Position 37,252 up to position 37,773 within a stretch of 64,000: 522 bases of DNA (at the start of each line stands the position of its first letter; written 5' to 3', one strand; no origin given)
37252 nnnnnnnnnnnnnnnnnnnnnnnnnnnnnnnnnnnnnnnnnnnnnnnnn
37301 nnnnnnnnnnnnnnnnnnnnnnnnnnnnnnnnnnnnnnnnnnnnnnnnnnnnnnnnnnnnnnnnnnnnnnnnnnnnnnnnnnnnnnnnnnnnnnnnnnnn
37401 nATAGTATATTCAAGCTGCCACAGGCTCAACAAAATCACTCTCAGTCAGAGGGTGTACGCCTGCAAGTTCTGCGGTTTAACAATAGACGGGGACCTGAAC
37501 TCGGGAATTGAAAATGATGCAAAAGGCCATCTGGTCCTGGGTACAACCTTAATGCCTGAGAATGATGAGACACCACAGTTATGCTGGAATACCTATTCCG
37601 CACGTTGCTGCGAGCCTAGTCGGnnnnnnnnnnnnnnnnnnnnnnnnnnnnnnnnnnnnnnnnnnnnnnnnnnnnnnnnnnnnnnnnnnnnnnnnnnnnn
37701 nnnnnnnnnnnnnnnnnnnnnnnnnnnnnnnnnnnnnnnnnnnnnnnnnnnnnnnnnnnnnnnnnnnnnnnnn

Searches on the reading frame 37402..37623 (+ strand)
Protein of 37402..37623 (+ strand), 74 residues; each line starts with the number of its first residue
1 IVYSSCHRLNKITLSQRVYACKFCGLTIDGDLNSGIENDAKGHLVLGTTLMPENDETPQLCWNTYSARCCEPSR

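Call 13: find_homologous_proteins(query=window:37402-37623:+, max_evalue=0.01)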
Query seq(74 aa) (74 aa): 1 proteins with E <= 0.01 among 1 candidates.
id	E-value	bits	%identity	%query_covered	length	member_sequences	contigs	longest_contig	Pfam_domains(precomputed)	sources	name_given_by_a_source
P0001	9.3e-15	72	63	88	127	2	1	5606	PF07282.19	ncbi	-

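Call 17: find_encoding_contigs(protein=P0001, flank=10000)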
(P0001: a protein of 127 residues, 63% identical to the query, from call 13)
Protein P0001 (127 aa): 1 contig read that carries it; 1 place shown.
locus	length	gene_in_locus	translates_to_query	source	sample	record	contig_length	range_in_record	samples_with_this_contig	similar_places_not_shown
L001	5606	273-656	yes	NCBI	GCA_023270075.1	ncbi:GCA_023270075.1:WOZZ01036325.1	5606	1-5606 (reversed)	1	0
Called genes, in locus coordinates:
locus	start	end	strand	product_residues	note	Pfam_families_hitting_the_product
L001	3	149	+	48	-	?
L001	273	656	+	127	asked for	PF07282:Cas12f1-like_TNB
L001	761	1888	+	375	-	PF00579:tRNA-synt_1b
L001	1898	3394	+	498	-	-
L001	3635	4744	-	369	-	PF01380:SIS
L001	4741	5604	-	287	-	?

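Call 31: search_protein_representatives(protein=P0001)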
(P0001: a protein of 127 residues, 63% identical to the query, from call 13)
Query: 127 residues. Proteins with E-value up to 0.001 (for the whole library): 892; up to 1e-10: 7; up to 1e-30: 1. The best 150 are listed.
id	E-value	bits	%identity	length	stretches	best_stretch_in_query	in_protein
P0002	3.3e-32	127.3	66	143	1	14-107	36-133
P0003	1.9e-29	118.4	83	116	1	44-106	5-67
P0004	1.4e-17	80.0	84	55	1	1-50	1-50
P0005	2.2e-15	73.0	58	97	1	44-107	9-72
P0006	3.3e-15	72.4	66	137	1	54-114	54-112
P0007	9.2e-14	67.7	44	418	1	15-106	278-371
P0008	4.8e-12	62.2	27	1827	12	26-79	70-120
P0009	2.0e-10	57.0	50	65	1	53-112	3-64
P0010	2.4e-10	56.7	38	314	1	5-102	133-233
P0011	2.9e-10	56.5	40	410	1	24-100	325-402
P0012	5.2e-10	55.6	53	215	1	47-101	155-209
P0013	6.4e-10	55.3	51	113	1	55-109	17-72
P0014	9.9e-10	54.7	72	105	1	61-115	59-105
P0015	3.0e-09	53.2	36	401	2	56-115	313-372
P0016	3.6e-09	52.9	47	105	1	50-107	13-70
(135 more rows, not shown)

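Call 33: find_homologous_proteins(query=P0007, max_evalue=1e-10)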
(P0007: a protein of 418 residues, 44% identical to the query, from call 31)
Query P0007 (418 aa): 877 proteins with E <= 1e-10 among 5706 candidates; the best 120 are listed.
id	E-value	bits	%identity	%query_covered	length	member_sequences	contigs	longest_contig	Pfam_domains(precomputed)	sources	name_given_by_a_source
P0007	8.7e-278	938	100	100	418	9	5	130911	PF01385.26,PF07282.19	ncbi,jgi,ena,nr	ncbi:MAG: transposase [Nitrososphaerota archaeon]|jgi:transposase|nr:transposase [Nitrososphaerota a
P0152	1.8e-238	809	88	98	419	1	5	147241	PF01385.26,PF07282.19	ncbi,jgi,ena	jgi:transposase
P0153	9.6e-214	728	80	94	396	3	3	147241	PF01385.26,PF07282.19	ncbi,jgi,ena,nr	ncbi:MAG: transposase [Nitrososphaerota archaeon]|jgi:putative transposase|nr:transposase [Nitrososp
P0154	5.3e-147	508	55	98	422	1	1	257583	PF07282.19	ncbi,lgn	-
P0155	1.4e-107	378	47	97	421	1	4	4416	PF01385.26,PF07282.19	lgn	-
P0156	8.2e-106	372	44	96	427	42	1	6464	PF01385.26,PF07282.19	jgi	-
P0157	2.0e-105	371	45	95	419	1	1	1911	PF01385.26,PF07282.19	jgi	jgi:putative transposase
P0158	1.3e-103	365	45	98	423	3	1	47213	PF01385.26,PF07282.19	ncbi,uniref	ncbi:transposase [Candidatus Borrarchaeum sp.]|uniref:RNA-guided endonuclease InsQ/TnpB family prote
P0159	1.8e-103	365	44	96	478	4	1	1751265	PF01385.26,PF07282.19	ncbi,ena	-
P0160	4.5e-102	360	44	96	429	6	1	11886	PF01385.26,PF07282.19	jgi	-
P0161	6.0e-102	360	44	96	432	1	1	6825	PF01385.26,PF07282.19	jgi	jgi:putative transposase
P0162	9.8e-102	359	44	96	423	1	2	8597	PF01385.26,PF07282.19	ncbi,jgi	-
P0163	2.3e-101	358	44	96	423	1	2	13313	PF01385.26,PF07282.19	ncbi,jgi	-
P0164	5.6e-101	356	44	95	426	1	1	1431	PF01385.26,PF07282.19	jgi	jgi:putative transposase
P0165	1.5e-100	355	44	96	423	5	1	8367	PF01385.26,PF07282.19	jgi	-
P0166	3.1e-100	354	45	100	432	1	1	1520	PF01385.26,PF07282.19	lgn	-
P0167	3.3e-100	354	45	96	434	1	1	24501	PF01385.26,PF07282.19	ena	-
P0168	6.8e-100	353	42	99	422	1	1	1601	PF01385.26,PF07282.19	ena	-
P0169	7.7e-100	353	43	99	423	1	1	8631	PF01385.26,PF07282.19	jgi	-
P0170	1.4e-99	352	44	98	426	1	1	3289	PF01385.26,PF07282.19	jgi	jgi:putative transposase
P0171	1.7e-99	351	44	96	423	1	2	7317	PF01385.26,PF07282.19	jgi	-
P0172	2.0e-99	351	43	95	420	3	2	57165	PF01385.26,PF07282.19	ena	-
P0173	3.7e-99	350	44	98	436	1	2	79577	PF01385.26,PF07282.19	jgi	jgi:putative transposase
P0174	5.2e-99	350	43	95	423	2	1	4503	PF01385.26,PF07282.19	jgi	jgi:putative transposase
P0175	1.4e-98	348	43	95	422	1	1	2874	PF01385.26,PF07282.19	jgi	jgi:putative transposase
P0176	1.6e-98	348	42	99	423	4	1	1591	PF01385.26,PF07282.19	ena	-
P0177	2.0e-98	348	45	97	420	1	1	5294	PF01385.26,PF07282.19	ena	-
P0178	2.6e-98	348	41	99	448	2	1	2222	PF01385.26,PF07282.19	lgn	-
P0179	3.0e-98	347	43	95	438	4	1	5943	PF07282.19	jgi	jgi:putative transposase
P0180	3.5e-98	347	42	97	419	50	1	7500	PF01385.26,PF07282.19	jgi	-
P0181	4.0e-98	347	43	96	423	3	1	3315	PF01385.26,PF07282.19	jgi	-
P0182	7.1e-98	346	43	95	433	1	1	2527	PF01385.26,PF07282.19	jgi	jgi:putative transposase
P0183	9.9e-98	346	43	99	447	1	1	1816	PF01385.26,PF07282.19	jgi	jgi:putative transposase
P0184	1.1e-97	346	42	97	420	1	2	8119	PF01385.26,PF07282.19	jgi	-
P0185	2.1e-97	345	43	99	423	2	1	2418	PF01385.26,PF07282.19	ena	-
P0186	3.1e-97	344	44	99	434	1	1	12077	PF01385.26,PF07282.19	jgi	jgi:putative transposase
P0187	8.7e-97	343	42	98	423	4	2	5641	PF01385.26,PF07282.19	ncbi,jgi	-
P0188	1.1e-96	342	42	99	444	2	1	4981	PF01385.26,PF07282.19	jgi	-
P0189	1.2e-96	342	42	98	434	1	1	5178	PF01385.26,PF07282.19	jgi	jgi:putative transposase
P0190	1.4e-96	342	44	93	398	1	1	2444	PF01385.26,PF07282.19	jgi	jgi:putative transposase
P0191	1.5e-96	342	42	95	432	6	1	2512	PF01385.26,PF07282.19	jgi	jgi:putative transposase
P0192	2.2e-96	341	43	95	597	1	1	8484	PF13673.14,PF13508.14,PF01385.26,PF08445.17,PF07282.19,PF00583.32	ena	-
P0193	7.5e-96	339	43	98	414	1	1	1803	PF01385.26,PF07282.19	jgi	-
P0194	8.8e-96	339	42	96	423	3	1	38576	PF01385.26,PF07282.19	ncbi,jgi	-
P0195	9.6e-96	339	41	95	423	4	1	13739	PF01385.26,PF07282.19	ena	-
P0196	1.8e-95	338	41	97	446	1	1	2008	PF01385.26,PF07282.19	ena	-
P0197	2.2e-95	338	42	96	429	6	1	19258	PF01385.26,PF07282.19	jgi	-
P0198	2.7e-95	338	43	93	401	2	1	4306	PF01385.26,PF07282.19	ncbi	ncbi:MAG: RNA-guided endonuclease InsQ/TnpB family protein [Candidatus Sifarchaeia archaeon]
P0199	2.9e-95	338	44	96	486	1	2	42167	PF01385.26,PF07282.19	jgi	jgi:putative transposase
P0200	8.8e-95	336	40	99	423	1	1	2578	PF01385.26,PF07282.19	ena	-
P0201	1.9e-94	335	42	98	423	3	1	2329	PF01385.26,PF07282.19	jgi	-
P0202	2.6e-94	334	41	95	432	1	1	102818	PF01385.26,PF07282.19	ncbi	ncbi:MAG: RNA-guided endonuclease InsQ/TnpB family protein [Promethearchaeota archaeon]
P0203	2.9e-94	334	41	99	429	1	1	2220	PF01385.26,PF07282.19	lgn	-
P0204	7.3e-94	333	41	99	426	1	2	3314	PF01385.26,PF07282.19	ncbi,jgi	ncbi:MAG: RNA-guided endonuclease InsQ/TnpB family protein [Planctomycetota bacterium]|jgi:putative 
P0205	9.5e-94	333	43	96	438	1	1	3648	PF01385.26,PF07282.19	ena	-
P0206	1.0e-93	332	43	96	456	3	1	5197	PF01385.26,PF07282.19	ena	-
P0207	6.0e-93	330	44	88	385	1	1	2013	PF01385.26,PF07282.19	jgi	-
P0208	7.5e-93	330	40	99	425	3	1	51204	PF01385.26,PF07282.19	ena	-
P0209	9.4e-93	329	42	95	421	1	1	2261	PF01385.26,PF07282.19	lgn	-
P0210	1.4e-92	329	40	99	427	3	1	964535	PF01385.26,PF07282.19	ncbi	-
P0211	1.7e-92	328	41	96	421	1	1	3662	PF01385.26,PF07282.19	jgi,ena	-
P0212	3.8e-92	327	42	96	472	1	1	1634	PF01385.26,PF07282.19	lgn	-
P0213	4.7e-92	327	41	93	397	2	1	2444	PF01385.26,PF07282.19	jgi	-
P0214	5.1e-92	327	42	93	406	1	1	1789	PF01385.26,PF07282.19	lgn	-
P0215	6.1e-92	327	40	99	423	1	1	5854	PF01385.26,PF07282.19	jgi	jgi:putative transposase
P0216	9.8e-92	326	41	96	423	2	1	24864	PF01385.26,PF07282.19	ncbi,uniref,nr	ncbi:transposase [Candidatus Borrarchaeum sp.]|uniref:RNA-guided endonuclease InsQ/TnpB family prote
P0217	1.1e-91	326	45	87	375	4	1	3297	PF01385.26,PF07282.19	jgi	-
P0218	1.5e-91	325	41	95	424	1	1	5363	PF01385.26,PF07282.19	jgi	jgi:putative transposase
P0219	1.6e-91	325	42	95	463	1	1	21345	PF01385.26,PF07282.19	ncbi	ncbi:MAG: RNA-guided endonuclease InsQ/TnpB family protein [Candidatus Hermodarchaeota archaeon]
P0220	2.4e-91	325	42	95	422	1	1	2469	PF01385.26,PF07282.19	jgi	jgi:putative transposase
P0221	3.0e-91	324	41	96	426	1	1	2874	PF01385.26,PF07282.19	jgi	jgi:putative transposase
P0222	1.1e-90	322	39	99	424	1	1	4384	PF01385.26,PF07282.19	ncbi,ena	-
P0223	1.2e-90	322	43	88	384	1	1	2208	PF01385.26,PF07282.19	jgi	jgi:putative transposase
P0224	3.8e-90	321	43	96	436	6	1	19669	PF01385.26,PF07282.19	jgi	-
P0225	4.5e-90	320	40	99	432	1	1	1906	PF01385.26,PF07282.19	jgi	-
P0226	1.0e-89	319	41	95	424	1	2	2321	PF01385.26,PF07282.19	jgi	jgi:putative transposase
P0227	3.1e-89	318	41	99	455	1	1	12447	PF01385.26,PF07282.19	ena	-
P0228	3.3e-89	318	41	97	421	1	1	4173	PF01385.26,PF07282.19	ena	-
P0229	7.4e-89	316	41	96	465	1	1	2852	PF01385.26,PF07282.19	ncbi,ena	-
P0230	3.8e-88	314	41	93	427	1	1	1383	PF01385.26,PF07282.19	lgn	-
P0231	1.3e-87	312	39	99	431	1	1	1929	PF01385.26,PF07282.19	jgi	jgi:putative transposase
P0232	4.0e-87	311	42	94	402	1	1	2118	PF01385.26,PF07282.19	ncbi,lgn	-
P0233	4.5e-87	311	41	99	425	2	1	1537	PF01385.26,PF07282.19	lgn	-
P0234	7.7e-87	310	45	87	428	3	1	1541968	PF01385.26,PF07282.19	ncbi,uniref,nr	ncbi:transposase IS605 OrfB [Desulfurobacterium thermolithotrophum DSM 11699]|uniref:Transposase IS6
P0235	4.0e-86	307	41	95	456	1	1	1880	PF01385.26,PF07282.19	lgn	-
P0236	4.3e-86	307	40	96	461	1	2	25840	PF01385.26,PF07282.19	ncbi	-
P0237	6.1e-86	307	41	93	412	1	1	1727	PF01385.26,PF07282.19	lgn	-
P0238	1.4e-85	306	39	99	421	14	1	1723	PF01385.26,PF07282.19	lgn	-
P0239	1.6e-85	305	44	87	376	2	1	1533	PF07282.19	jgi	jgi:putative transposase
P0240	2.6e-85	305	42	88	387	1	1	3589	PF01385.26,PF07282.19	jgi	-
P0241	4.4e-85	304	41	96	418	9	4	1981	PF01385.26,PF07282.19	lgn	-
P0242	5.5e-85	304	41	93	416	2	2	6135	PF01385.26,PF07282.19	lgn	-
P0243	8.7e-85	303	42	93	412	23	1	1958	PF01385.26,PF07282.19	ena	-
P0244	1.3e-84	302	43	84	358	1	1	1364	PF01385.26,PF07282.19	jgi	jgi:putative transposase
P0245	1.6e-84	302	38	100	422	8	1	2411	PF01385.26,PF07282.19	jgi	-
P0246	1.7e-84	302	41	96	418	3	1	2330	PF01385.26,PF07282.19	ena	-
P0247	4.4e-84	301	39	98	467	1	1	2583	PF01385.26,PF07282.19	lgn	-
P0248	5.6e-84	300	42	93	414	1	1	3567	PF01385.26,PF07282.19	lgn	-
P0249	8.5e-84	300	41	98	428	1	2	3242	PF07282.19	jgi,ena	jgi:transposase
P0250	1.4e-83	299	41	88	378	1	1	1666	PF01385.26,PF07282.19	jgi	jgi:putative transposase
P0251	1.6e-83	299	43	89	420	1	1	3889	PF01385.26,PF07282.19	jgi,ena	-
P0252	1.6e-83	299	39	99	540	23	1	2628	PF01385.26,PF07282.19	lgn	-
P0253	1.6e-83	299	40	94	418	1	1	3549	PF01385.26,PF07282.19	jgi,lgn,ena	-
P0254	2.8e-83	298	43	87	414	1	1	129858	PF01385.26,PF07282.19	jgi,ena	-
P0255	3.6e-83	298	38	99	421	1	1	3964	PF01385.26,PF07282.19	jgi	jgi:putative transposase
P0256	3.9e-83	298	40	94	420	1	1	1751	PF01385.26,PF07282.19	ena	-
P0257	5.7e-83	297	41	96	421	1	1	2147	PF01385.26,PF07282.19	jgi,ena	-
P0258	7.9e-83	297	41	99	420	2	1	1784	PF01385.26,PF07282.19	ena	-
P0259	9.5e-83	296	42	93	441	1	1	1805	PF01385.26,PF07282.19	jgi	-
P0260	1.1e-82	296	41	86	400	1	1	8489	PF01385.26,PF07282.19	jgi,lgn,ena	-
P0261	1.2e-82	296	44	87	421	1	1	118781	PF01385.26,PF07282.19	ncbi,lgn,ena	-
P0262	1.3e-82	296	39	95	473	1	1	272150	PF01385.26,PF07282.19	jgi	jgi:putative transposase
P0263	1.3e-82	296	40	92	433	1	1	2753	PF01385.26,PF07282.19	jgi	-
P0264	1.6e-82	296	38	99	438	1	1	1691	PF01385.26,PF07282.19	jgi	-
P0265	1.7e-82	296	41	99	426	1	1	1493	PF01385.26,PF07282.19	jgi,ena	-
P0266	2.3e-82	295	45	84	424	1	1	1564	PF01385.26,PF07282.19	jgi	-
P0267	3.1e-82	295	41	97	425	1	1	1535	PF01385.26,PF07282.19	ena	-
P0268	3.3e-82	295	43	96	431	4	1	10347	PF01385.26,PF07282.19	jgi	-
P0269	7.4e-82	293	41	98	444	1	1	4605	PF01385.26,PF07282.19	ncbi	-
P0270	7.7e-82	293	43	87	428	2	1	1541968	PF01385.26,PF07282.19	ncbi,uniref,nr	ncbi:transposase IS605 OrfB [Desulfurobacterium thermolithotrophum DSM 11699]|uniref:Transposase IS6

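Call 34: find_encoding_contigs(protein=P0007, flank=3000, max_places=5)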
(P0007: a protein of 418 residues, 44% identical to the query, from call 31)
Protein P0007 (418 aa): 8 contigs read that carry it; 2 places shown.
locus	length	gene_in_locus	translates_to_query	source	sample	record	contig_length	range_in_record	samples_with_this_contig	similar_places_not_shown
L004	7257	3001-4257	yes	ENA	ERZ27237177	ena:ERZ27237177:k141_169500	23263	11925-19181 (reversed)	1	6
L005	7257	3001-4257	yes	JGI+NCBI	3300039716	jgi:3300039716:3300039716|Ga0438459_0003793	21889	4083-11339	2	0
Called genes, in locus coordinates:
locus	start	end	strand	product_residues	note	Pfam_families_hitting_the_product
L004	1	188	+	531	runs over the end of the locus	PF00535:Glycos_transf_2, PF13641:Glyco_tranf_2_3, PF13506:Glyco_transf_21, PF13632:Glyco_trans_2_3, PF03552:Cellulose_synt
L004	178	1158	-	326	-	PF00071:Ras, PF08477:Roc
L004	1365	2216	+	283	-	PF01609:DDE_Tnp_1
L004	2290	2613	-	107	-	PF01909:NTP_transf_2, PF18765:Polbeta (weak)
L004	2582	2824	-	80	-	-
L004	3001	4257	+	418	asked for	PF01385:OrfB_IS605, PF07282:Cas12f1-like_TNB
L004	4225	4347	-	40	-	-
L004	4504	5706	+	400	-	PF24856:AraA_central (weak)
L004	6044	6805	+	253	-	PF01738:DLH, PF12146:Hydrolase_4 (faint), PF12695:Abhydrolase_5 (weak)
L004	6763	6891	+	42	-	-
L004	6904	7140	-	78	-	PF14947:HTH_45 (weak)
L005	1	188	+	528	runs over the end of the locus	PF00535:Glycos_transf_2, PF13641:Glyco_tranf_2_3, PF13506:Glyco_transf_21, PF13632:Glyco_trans_2_3, PF03552:Cellulose_synt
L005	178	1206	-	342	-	PF00071:Ras, PF01926:MMR_HSR1 (faint), PF08477:Roc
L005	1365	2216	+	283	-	PF01609:DDE_Tnp_1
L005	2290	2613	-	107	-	PF01909:NTP_transf_2, PF18765:Polbeta (weak)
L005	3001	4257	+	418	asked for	PF01385:OrfB_IS605, PF07282:Cas12f1-like_TNB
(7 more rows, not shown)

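Call 35: find_encoding_contigs(protein=P0152, flank=3000, max_places=5)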
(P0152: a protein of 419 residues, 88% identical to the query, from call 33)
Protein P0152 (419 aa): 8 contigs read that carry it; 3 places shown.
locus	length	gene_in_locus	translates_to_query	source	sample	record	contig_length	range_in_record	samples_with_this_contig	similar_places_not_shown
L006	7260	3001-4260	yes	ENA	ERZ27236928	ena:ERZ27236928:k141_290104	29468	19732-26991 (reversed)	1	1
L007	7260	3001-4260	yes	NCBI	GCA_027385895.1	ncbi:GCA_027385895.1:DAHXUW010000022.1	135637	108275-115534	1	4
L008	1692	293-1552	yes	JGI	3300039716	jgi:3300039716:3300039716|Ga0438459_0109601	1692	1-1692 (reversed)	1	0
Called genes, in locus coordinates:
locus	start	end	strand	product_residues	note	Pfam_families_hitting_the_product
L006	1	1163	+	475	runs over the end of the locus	PF01523:PmbA_TldD_1st, PF19290:PmbA_TldD_2nd (weak), PF19289:PmbA_TldD_3rd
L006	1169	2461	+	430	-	PF19289:PmbA_TldD_3rd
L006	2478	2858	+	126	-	-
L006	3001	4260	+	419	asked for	PF01385:OrfB_IS605, PF07282:Cas12f1-like_TNB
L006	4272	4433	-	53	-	-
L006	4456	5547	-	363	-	PF01041:DegT_DnrJ_EryC1, PF00266:Aminotran_5 (weak), PF00155:Aminotran_1_2, PF01053:Cys_Met_Meta_PP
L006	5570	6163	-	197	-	PF01949:Endo_dU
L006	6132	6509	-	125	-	PF04242:DUF424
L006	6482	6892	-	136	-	PF01873:eIF-5_eIF-2B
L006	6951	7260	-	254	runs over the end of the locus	PF01978:TrmB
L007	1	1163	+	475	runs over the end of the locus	PF01523:PmbA_TldD_1st, PF19290:PmbA_TldD_2nd (weak), PF19289:PmbA_TldD_3rd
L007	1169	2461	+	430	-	PF19289:PmbA_TldD_3rd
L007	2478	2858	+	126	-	-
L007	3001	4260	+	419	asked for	PF01385:OrfB_IS605, PF07282:Cas12f1-like_TNB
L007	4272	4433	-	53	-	-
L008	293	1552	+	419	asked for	PF01385:OrfB_IS605, PF07282:Cas12f1-like_TNB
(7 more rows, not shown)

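Call 36: find_encoding_contigs(protein=P0153, flank=3000, max_places=4)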
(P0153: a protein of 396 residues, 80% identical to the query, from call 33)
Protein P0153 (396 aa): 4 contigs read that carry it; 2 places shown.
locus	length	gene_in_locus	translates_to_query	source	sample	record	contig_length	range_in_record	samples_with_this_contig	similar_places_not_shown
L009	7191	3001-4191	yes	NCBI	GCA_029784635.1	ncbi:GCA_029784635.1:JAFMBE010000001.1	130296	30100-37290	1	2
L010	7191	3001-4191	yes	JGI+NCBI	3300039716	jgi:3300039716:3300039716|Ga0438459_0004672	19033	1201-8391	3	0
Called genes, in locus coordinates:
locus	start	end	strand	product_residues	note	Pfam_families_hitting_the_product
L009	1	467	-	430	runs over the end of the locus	PF19289:PmbA_TldD_3rd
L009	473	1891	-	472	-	PF01523:PmbA_TldD_1st, PF19290:PmbA_TldD_2nd (weak), PF19289:PmbA_TldD_3rd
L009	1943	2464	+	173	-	PF01928:CYTH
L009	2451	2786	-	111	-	PF01883:FeS_assembly_P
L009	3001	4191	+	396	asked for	PF01385:OrfB_IS605, PF07282:Cas12f1-like_TNB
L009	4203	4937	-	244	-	-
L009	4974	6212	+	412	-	PF00005:ABC_tran, PF00437:T2SSE (faint), PF02463:SMC_N (faint), PF13555:AAA_29 (faint), PF25199:nSTAND_NTPase5 (faint), PF05729:NACHT (faint), PF13304:AAA_21 (faint), PF00005:ABC_tran, +2 more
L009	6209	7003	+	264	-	PF02361:CbiQ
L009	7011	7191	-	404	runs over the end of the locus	PF12679:ABC2_membrane_2, PF12698:ABC2_membrane_3, PF12730:ABC2_membrane_4 (weak)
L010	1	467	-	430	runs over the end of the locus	PF19289:PmbA_TldD_3rd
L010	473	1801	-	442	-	PF01523:PmbA_TldD_1st (weak), PF19290:PmbA_TldD_2nd (weak), PF19289:PmbA_TldD_3rd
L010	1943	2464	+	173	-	PF01928:CYTH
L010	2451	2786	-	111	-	PF01883:FeS_assembly_P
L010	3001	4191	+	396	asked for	PF01385:OrfB_IS605, PF07282:Cas12f1-like_TNB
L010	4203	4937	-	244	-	-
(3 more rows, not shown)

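Call 37: find_encoding_contigs(protein=P0154, flank=3000, max_places=3)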
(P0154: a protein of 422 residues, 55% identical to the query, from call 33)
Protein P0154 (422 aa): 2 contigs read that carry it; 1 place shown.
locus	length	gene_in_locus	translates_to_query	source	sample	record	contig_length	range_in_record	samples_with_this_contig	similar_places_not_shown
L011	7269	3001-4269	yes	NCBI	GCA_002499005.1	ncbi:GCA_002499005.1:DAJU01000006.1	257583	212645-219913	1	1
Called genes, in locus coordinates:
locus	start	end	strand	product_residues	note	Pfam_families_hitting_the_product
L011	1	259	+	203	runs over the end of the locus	-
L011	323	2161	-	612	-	PF01935:DUF87, PF02534:T4SS-DNA_transf (faint), PF10412:TrwB_AAD_bind (weak), PF12696:TraG-D_C (weak)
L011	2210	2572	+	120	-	-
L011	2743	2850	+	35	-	-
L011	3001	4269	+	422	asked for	PF07282:Cas12f1-like_TNB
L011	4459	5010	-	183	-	-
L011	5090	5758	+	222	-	-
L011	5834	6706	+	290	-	-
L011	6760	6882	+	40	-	-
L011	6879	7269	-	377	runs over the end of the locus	PF00589:Phage_integrase, PF12773:DZR (weak), PF13240:Zn_Ribbon_1, PF24463:DUF7577 (weak)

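Call 94: search_protein_families(library=pfam, proteins=[P0007], max_evalue=1)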
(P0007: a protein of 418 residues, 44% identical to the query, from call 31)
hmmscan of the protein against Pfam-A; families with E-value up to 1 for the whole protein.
P0007 (418 aa): 8 families
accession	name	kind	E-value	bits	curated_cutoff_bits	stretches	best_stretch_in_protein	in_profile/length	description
PF07282.18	Cas12f1-like_TNB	-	3.2e-12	46.8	26.3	1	315-365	15-58/60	Cas12f1-like, TNB domain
PF01385.25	OrfB_IS605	-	2.1e-10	41.3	30.5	1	202-281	19-103/120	Probable transposase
PF05917.16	DUF874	-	0.014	14.9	21.9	1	95-285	125-316/398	Helicobacter pylori protein of unknown function (DUF874)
PF23455.1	DUF7129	-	0.033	14.4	30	1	322-355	2-35/45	Domain of unknown function (DUF7129)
PF13248.11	Zn_ribbon_3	-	0.059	13.3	27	1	349-360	4-15/26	zinc-ribbon domain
PF08271.17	Zn_Ribbon_TF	-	0.074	13.1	29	1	342-363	14-35/43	TFIIB zinc-binding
PF24460.1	DUF7575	-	0.21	11.4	28.5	0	350-361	6-17/28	Domain of unknown function (DUF7575)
PF12760.12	Zn_ribbon_IS1595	-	0.39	11.2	25.4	1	326-354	15-44/46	Transposase zinc-ribbon domain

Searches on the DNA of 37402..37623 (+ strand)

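Call 73: search_rna_families(source=L004, start=2800, end=4400, threshold=evalue, max_evalue=5)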
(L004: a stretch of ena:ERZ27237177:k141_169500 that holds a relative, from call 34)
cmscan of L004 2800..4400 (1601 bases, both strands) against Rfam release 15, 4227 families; matches with E-value up to 5: 1.
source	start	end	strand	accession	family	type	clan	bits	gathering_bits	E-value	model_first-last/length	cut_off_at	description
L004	3462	3577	-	RF00122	GadY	Gene; sRNA;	-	17.3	45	2.2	1-114/114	no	GadY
